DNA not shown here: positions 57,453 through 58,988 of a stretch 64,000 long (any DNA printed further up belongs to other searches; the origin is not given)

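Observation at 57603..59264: pmbA-coupled pair of uncharacterised secreted proteins: beta-propeller-like protein plus a 3 x 35-aa His/DK-KLQ repeat protein, both predicted to mature with an N-terminal His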

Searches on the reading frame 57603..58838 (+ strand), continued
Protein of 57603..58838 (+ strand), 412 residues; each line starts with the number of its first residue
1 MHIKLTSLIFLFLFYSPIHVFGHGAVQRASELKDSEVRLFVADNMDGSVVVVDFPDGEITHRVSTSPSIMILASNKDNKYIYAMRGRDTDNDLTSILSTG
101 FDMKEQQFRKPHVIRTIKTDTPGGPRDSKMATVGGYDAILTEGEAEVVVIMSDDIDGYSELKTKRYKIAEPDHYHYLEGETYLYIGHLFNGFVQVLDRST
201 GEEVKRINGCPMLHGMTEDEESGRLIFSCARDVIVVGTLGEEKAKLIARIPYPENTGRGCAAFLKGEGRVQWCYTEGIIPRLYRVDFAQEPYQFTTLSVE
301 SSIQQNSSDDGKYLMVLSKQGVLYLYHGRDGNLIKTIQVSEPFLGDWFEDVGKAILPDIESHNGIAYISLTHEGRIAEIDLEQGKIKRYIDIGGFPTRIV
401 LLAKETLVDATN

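Call 77: search_protein_families(library=ncbifam, proteins=[L031:9214-10230:+, P0047, L013:8588-9448:+, L001:3372-3761:+, L041:3288-3680:+, L001:6784-7929:+, L001:3881-5938:+, L013:9492-10640:+, L011:6494-6967:+, L029:1162-1584:+], max_evalue=0.00001)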
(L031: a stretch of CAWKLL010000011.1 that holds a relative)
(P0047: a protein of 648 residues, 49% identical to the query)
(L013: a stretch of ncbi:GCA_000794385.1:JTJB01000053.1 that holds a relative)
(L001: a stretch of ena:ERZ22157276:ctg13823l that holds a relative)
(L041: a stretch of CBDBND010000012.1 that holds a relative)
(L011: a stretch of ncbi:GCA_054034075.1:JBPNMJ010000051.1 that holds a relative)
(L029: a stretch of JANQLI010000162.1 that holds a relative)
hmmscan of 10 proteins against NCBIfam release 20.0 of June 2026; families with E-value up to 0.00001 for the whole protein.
L031:9214-10230:+ (338 aa): 8 families
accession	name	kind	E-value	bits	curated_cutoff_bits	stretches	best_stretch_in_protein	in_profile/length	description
NF040870.1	AztC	equivalog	8.8e-24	84.4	350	1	75-335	8-276/277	zinc ABC transporter substrate-binding protein AztC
NF033605.1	Zn_bnd_ABC_AdcA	exception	8.5e-22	77.8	700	1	34-288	11-267/517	zinc ABC transporter substrate-binding lipoprotein AdcA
NF053842.1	MnTportMntCDein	equivalog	1.4e-17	63.8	400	1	66-288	6-229/281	manganese ABC transporter substrate-binding protein MntC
NF007091.2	PRK09545.1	equivalog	1.6e-13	50.5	268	1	158-315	132-293/318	zinc ABC transporter substrate-binding protein ZnuA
NF053703.1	Mn_SBP_EfaA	exception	8.2e-13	48.2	485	1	34-257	11-224/310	Mn/Fe ABC transporter substrate-binding lipoprotein EfaA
NF040928.1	ABC_lipo_SloC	subfamily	1.4e-11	44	525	1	58-294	20-257/304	metal ABC transporter substrate-binding lipoprotein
NF047355.1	ABC_bind_Mn_Staph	exception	1.5e-10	40.8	500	1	34-330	8-302/309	manganese ABC transporter substrate-binding lipoprotein MntC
TIGR03772.1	anch_rpt_subst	equivalog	1.7e-07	30.2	350.45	0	167-278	311-424/486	anchored repeat ABC transporter, substrate-binding protein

P0047 (648 aa): 9 families
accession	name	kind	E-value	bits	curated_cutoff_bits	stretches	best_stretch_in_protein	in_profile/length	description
NF033605.1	Zn_bnd_ABC_AdcA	exception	1.2e-19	70.7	700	1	466-646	138-322/517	zinc ABC transporter substrate-binding lipoprotein AdcA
NF040870.1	AztC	equivalog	2e-18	66.8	350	1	386-646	8-277/277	zinc ABC transporter substrate-binding protein AztC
NF053842.1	MnTportMntCDein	equivalog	1.7e-17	63.6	400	1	374-563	3-191/281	manganese ABC transporter substrate-binding protein MntC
NF007091.2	PRK09545.1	equivalog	7.4e-11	41.8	268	1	470-610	136-277/318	zinc ABC transporter substrate-binding protein ZnuA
NF038015.2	AztD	exception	8.4e-11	41.2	400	1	124-331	148-354/356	zinc metallochaperone AztD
TIGR03772.1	anch_rpt_subst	equivalog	2e-08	33.3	350.45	1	487-646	320-485/486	anchored repeat ABC transporter, substrate-binding protein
NF053703.1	Mn_SBP_EfaA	exception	1.7e-07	30.7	485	1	372-570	31-226/310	Mn/Fe ABC transporter substrate-binding lipoprotein EfaA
NF040928.1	ABC_lipo_SloC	subfamily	7.9e-07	28.5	525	1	373-642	24-298/304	metal ABC transporter substrate-binding lipoprotein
NF047355.1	ABC_bind_Mn_Staph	exception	1.1e-06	28.1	500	1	374-566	30-222/309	manganese ABC transporter substrate-binding lipoprotein MntC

L013:8588-9448:+ (286 aa): 8 families
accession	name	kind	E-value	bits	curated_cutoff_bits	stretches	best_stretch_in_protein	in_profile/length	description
NF053842.1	MnTportMntCDein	equivalog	1.1e-49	169.2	400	1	17-268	4-260/281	manganese ABC transporter substrate-binding protein MntC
NF040870.1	AztC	equivalog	1.8e-37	129.3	350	1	21-282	1-272/277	zinc ABC transporter substrate-binding protein AztC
TIGR03772.1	anch_rpt_subst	equivalog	7.1e-34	117.3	350.45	2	116-282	309-480/486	anchored repeat ABC transporter, substrate-binding protein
NF053703.1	Mn_SBP_EfaA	exception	2.4e-22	79.5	485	2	17-79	34-96/310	Mn/Fe ABC transporter substrate-binding lipoprotein EfaA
NF007091.2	PRK09545.1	equivalog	1.4e-17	63.9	268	1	117-256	143-283/318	zinc ABC transporter substrate-binding protein ZnuA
NF040928.1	ABC_lipo_SloC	subfamily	2.8e-17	62.8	525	2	18-79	27-88/304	metal ABC transporter substrate-binding lipoprotein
NF033605.1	Zn_bnd_ABC_AdcA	exception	7.8e-16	58.1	700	1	116-203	145-233/517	zinc ABC transporter substrate-binding lipoprotein AdcA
NF047355.1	ABC_bind_Mn_Staph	exception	1.1e-13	51.1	500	1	18-79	32-93/309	manganese ABC transporter substrate-binding lipoprotein MntC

L001:3372-3761:+ (129 aa): 3 families
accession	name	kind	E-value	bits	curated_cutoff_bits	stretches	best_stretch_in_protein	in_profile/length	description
NF008646.0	PRK11639.1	equivalog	1e-17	64.4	167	1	10-126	29-147/171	zinc uptake transcriptional repressor Zur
NF051892.1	TransRegFurBacil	equivalog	3.2e-06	27.3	220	1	42-128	58-146/149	ferric iron uptake transcriptional regulator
NF052545.1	TransRegPerRClab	equivalog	7.8e-06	25.9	180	0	42-128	53-137/138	transcriptional regulator PerR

L041:3288-3680:+ (130 aa): 3 families
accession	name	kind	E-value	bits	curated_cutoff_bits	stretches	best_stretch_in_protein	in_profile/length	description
NF008646.0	PRK11639.1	equivalog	1.5e-20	73.6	167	1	9-127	28-148/171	zinc uptake transcriptional repressor Zur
NF052545.1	TransRegPerRClab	equivalog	3.7e-06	27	180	1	14-128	24-137/138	transcriptional regulator PerR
NF051892.1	TransRegFurBacil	equivalog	5.6e-06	26.5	220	1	41-129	57-147/149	ferric iron uptake transcriptional regulator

L001:6784-7929:+ (381 aa): 5 families
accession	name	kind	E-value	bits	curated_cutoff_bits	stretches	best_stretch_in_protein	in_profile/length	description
NF008578.0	PRK11537.1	equivalog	3.3e-50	171.1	361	2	9-173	4-167/318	GTPase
TIGR02475.1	CobW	equivalog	1.3e-39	136.1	332.1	1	8-162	3-158/342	cobalamin biosynthesis protein CobW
NF038288.1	chaper_GTP_ZigA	equivalog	1.5e-29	103.1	600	1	9-140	1-137/390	zinc metallochaperone GTPase ZigA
NF041053.1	CobW_rel_Se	equivalog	1.4e-11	44.4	180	1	14-173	6-161/195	CobW-related selenoprotein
TIGR00073.1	hypB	equivalog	2.1e-06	27.4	121.2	0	12-170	33-170/217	hydrogenase nickel incorporation protein HypB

L001:3881-5938:+ (685 aa): 22 families
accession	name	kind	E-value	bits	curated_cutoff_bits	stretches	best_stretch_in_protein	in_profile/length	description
NF038289.1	Zn_piracy_ZnuD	exception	2.4e-113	380.1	950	1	10-683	9-683/685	zinc piracy TonB-dependent receptor ZnuD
TIGR01785.1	TonB-hemin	subfamily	1e-45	156.4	316.85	2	386-685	356-677/677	TonB-dependent heme/hemoglobin receptor family protein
TIGR01786.1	TonB-hemlactrns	subfamily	5.6e-43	147.3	323.75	2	376-649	373-678/719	TonB-dependent hemoglobin/transferrin/lactoferrin family receptor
TIGR01779.1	TonB-B12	equivalog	3.8e-24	85.2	599.7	1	18-243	17-237/614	TonB-dependent vitamin B12 receptor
TIGR01783.1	TonB-siderophor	subfamily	1e-21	77.3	223.5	2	403-683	371-647/649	TonB-dependent siderophore receptor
NF007926.1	PRK10641.1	equivalog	3.7e-17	62.1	836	1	20-229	18-221/617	TonB-dependent vitamin B12 receptor BtuB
TIGR01778.1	TonB-copper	equivalog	5.3e-17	61.8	472.45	1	427-616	371-553/637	TonB-dependent copper receptor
NF010038.0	PRK13513.1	equivalog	1e-16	60.6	942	1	19-219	23-231/659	ligand-gated channel protein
NF010010.0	PRK13483.1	equivalog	2.6e-15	55.4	927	1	6-219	9-229/660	ligand-gated channel protein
NF007478.2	PRK10064.1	equivalog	1.2e-14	53.6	745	1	9-207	11-211/663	catecholate siderophore receptor CirA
NF010011.0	PRK13484.1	equivalog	1.9e-11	43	1197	1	25-160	25-164/682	IreA family TonB-dependent siderophore receptor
NF010012.0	PRK13486.1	equivalog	2.8e-11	42.5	924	1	13-158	8-161/696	TonB-dependent receptor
NF010048.1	PRK13524.1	subfamily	8.3e-11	41.1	493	1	124-157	145-178/744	FepA family TonB-dependent siderophore receptor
NF010051.0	PRK13528.1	subfamily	1.7e-10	39.8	583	1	123-158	140-175/727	FepA family TonB-dependent siderophore receptor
NF050067.1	TonBEntbctnRecCfrA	equivalog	2e-10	39.6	1200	1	126-247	129-250/698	TonB-dependent ferric enterobactin receptor CfrA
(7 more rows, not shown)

L013:9492-10640:+ (382 aa): 1 family
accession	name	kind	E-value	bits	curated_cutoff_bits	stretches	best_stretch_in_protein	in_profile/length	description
NF038015.2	AztD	exception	1.1e-44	152.7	400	1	34-373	1-352/356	zinc metallochaperone AztD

L011:6494-6967:+ (157 aa): 4 families
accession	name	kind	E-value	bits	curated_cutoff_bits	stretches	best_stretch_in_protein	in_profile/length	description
TIGR00782.1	ccoP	equivalog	1.1e-11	44.6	179.95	1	41-138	196-281/285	cytochrome-c oxidase, cbb3-type subunit III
NF050122.1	bc1_QcrC_actin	exception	6.1e-08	32.3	200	1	12-71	8-64/253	cytochrome bc1 complex diheme cytochrome c subunit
NF011054.0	PRK14486.1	equivalog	1.7e-07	31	447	1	49-138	216-290/294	putative bifunctional cbb3-type cytochrome c oxidase subunit II/cytochrome c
NF045930.1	Cytc6PetJCyano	equivalog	2.9e-06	27.2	135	0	46-64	26-44/110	cytochrome c6 PetJ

L029:1162-1584:+ (140 aa): 5 families
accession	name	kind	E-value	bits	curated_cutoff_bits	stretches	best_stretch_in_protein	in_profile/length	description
TIGR00738.1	rrf2_super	superfamily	2.2e-16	59.9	73.3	1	6-136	1-130/132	Rrf2 family transcriptional regulator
TIGR02944.1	suf_reg_Xantho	equivalog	1.2e-12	48.4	110.65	1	14-136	10-130/130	SUF system Fe-S cluster assembly regulator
NF041852.1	trans_reg_HypR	equivalog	1e-10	41.7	180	1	12-136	5-132/139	redox-sensitive transcriptional regulator HypR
NF008886.0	PRK11920.1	equivalog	2e-08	34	193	1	11-136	6-130/153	iron-responsive transcriptional regulator RirA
NF047409.1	Cys_reg_CymR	equivalog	8.4e-06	26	195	1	34-119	30-117/139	cysteine metabolism transcriptional regulator CymR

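Call 85: find_encoding_contigs(protein=P0034, flank=7000, max_places=2)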
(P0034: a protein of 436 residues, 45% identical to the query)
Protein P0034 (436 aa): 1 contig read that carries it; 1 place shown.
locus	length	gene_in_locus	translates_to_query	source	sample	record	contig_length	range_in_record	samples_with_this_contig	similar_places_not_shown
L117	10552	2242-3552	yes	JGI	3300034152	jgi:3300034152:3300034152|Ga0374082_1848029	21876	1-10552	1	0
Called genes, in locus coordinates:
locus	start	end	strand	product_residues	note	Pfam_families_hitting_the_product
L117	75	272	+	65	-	PF13860:FlgD_ig (weak)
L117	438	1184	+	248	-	-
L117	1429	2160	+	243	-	-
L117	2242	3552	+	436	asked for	-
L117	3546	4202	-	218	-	PF05401:NodS, PF13489:Methyltransf_23, PF01209:Ubie_methyltran, PF05175:MTS (weak), PF13847:Methyltransf_31, PF08241:Methyltransf_11, PF08242:Methyltransf_12, PF13649:Methyltransf_25, +1 more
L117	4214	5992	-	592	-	PF00664:ABC_membrane, PF00005:ABC_tran, PF02463:SMC_N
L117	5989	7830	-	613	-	PF00664:ABC_membrane, PF00005:ABC_tran, PF02463:SMC_N (faint)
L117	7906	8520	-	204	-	PF00258:Flavodoxin_1 (faint), PF12641:Flavodoxin_3 (weak), PF12724:Flavodoxin_5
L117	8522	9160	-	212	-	PF00440:TetR_N, PF17926:TetR_C_21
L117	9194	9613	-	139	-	-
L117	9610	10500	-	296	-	PF04072:LCM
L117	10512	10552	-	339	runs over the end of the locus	PF08100:Dimerisation (weak), PF00891:Methyltransf_2, PF13489:Methyltransf_23 (weak), PF08242:Methyltransf_12, PF13649:Methyltransf_25 (weak)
